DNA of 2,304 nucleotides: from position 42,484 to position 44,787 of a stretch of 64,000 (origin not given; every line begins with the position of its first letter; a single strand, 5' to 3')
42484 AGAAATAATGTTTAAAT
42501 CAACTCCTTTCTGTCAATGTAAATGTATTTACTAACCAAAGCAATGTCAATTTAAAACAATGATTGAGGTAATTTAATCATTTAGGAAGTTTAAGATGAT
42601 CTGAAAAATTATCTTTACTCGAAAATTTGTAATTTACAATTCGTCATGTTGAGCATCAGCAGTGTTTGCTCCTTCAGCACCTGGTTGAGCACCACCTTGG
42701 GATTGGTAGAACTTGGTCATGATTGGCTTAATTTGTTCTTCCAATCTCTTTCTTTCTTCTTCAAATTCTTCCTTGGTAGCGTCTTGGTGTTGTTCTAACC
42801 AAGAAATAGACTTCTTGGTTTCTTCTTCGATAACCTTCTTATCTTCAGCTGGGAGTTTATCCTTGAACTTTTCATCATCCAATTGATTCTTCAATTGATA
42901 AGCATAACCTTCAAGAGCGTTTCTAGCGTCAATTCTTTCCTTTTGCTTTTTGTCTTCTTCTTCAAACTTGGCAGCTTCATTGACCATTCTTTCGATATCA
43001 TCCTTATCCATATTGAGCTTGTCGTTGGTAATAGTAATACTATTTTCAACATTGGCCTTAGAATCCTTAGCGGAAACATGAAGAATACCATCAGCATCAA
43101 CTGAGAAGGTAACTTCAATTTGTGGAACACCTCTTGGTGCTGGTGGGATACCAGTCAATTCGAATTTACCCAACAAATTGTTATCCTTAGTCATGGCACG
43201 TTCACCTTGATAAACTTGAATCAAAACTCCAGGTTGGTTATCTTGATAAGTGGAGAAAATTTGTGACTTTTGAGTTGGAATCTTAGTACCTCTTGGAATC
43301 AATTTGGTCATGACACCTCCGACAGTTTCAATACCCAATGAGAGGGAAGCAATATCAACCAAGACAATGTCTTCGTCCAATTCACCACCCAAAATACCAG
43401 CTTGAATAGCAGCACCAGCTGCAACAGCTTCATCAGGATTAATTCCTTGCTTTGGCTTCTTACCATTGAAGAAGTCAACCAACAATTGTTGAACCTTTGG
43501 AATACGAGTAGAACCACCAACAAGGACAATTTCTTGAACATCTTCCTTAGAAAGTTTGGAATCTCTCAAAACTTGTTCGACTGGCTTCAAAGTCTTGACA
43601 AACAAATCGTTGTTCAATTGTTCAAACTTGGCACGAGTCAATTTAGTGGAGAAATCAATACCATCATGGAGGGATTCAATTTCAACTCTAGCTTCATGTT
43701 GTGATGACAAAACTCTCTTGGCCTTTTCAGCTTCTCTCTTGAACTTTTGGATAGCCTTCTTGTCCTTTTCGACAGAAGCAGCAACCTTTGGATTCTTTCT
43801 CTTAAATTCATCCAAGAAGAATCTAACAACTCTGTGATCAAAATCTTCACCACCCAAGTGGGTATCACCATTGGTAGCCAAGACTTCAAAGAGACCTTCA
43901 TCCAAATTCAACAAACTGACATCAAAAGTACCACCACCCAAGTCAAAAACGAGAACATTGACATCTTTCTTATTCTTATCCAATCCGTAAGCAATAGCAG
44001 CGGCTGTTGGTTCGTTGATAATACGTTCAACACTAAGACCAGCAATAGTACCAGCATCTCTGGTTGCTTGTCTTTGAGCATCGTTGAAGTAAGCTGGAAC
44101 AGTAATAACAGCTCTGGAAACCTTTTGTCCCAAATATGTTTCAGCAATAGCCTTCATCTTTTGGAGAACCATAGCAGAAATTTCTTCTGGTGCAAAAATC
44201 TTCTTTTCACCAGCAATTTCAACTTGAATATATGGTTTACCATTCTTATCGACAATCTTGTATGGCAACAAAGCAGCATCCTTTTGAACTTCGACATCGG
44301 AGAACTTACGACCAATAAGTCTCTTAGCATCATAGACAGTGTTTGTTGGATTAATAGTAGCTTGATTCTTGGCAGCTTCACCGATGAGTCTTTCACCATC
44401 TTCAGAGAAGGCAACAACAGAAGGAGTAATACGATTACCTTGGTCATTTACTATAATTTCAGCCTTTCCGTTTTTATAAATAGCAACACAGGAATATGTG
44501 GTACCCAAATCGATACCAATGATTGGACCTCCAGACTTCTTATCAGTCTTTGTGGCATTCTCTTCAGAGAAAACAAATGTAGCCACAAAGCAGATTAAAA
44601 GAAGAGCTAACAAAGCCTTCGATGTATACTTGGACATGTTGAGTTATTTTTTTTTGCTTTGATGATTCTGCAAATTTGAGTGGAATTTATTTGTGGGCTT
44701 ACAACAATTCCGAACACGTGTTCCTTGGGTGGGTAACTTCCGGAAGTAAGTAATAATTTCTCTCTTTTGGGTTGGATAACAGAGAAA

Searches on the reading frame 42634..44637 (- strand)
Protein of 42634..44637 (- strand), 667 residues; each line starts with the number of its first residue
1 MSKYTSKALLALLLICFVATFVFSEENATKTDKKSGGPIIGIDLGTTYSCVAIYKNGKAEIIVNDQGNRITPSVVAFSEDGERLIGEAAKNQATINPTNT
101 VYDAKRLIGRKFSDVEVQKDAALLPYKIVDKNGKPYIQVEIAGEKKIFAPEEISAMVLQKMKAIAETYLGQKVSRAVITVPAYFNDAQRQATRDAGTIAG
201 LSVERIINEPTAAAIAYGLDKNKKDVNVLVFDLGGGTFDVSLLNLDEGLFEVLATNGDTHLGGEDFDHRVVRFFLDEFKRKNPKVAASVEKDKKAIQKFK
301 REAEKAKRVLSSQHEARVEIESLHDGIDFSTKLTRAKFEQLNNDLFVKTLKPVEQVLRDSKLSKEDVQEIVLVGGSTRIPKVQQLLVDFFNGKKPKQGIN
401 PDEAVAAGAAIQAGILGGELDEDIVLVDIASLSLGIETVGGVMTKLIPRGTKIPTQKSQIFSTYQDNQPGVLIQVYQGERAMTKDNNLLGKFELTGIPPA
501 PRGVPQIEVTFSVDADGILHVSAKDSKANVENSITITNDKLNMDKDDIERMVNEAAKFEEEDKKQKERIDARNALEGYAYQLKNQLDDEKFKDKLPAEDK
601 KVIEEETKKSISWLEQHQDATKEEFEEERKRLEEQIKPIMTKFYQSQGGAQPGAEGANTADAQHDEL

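Call 10: find_encoding_contigs(protein=window:42634-44637:-, flank=2000, max_places=3)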
Protein window:42634-44637:- (667 aa): no gene with exactly this product is on record in the collection.

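Call 26: find_homologous_proteins(query=window:42634-44637:-, max_evalue=1e-200)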
Query window:42634-44637:- (667 aa): 7825 proteins with E <= 1e-200 among 8000 candidates; the best 120 are listed.
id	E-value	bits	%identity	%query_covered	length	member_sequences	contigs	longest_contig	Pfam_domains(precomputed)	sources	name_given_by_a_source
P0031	0.0e+0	1452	100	100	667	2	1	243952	PF00012.27,PF06723.20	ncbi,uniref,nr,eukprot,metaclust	ncbi:hypothetical protein NAEGRDRAFT_83309 [Naegleria gruberi]|uniref:Heat shock protein 70 n=1 Tax=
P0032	0.0e+0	1328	-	-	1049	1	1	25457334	PF00012.27,PF02782.23,PF06723.20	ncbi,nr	ncbi:heat shock cognate 70 kDa protein 2-like [Salvia splendens]|nr:heat shock cognate 70 kDa protei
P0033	0.0e+0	1305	89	100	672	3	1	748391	PF00012.27,PF06723.20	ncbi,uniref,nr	ncbi:hypothetical protein FDP41_000991 [Naegleria fowleri]|uniref:Uncharacterized protein n=1 Tax=Na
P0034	0.0e+0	1304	89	99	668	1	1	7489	PF00012.27,PF06723.20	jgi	-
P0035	0.0e+0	1301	89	99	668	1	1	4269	PF00012.27,PF06723.20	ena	-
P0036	0.0e+0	1294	-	-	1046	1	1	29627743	PF00012.27,PF01968.25,PF02782.23,PF06723.20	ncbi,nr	ncbi:heat shock 70 kDa protein 1 [Citrus sinensis]|nr:heat shock 70 kDa protein 1 [Citrus sinensis]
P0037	0.0e+0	1137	-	-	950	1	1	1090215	PF00012.27,PF01968.25,PF06723.20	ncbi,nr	ncbi:hypothetical protein Leryth_008128 [Lithospermum erythrorhizon]|nr:hypothetical protein Leryth_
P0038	0.0e+0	1112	-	-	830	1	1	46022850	PF00012.27,PF01968.25,PF06723.20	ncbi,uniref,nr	ncbi:hypothetical protein DY000_02001630 [Brassica cretica]|uniref:Uncharacterized protein n=2 Tax=B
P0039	0.0e+0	1077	75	98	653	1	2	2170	PF00012.27,PF06723.20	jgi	-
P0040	0.0e+0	1069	72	100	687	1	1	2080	PF00012.27,PF06723.20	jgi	jgi:heat shock protein 5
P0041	0.0e+0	1068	72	100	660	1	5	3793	PF00012.27,PF06723.20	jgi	jgi:heat shock protein 5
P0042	0.0e+0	1060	73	99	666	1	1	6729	PF00012.27,PF06723.20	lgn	-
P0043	0.0e+0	1056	73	100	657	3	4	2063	PF00012.27,PF06723.20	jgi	-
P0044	0.0e+0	1055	75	95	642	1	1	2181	PF00012.27,PF06723.20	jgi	jgi:heat shock protein 5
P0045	0.0e+0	1045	73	99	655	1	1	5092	PF00012.27,PF06723.20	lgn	-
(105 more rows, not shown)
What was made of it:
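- Organism: the BiP ORF is 100% identical to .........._83309 (call 26).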
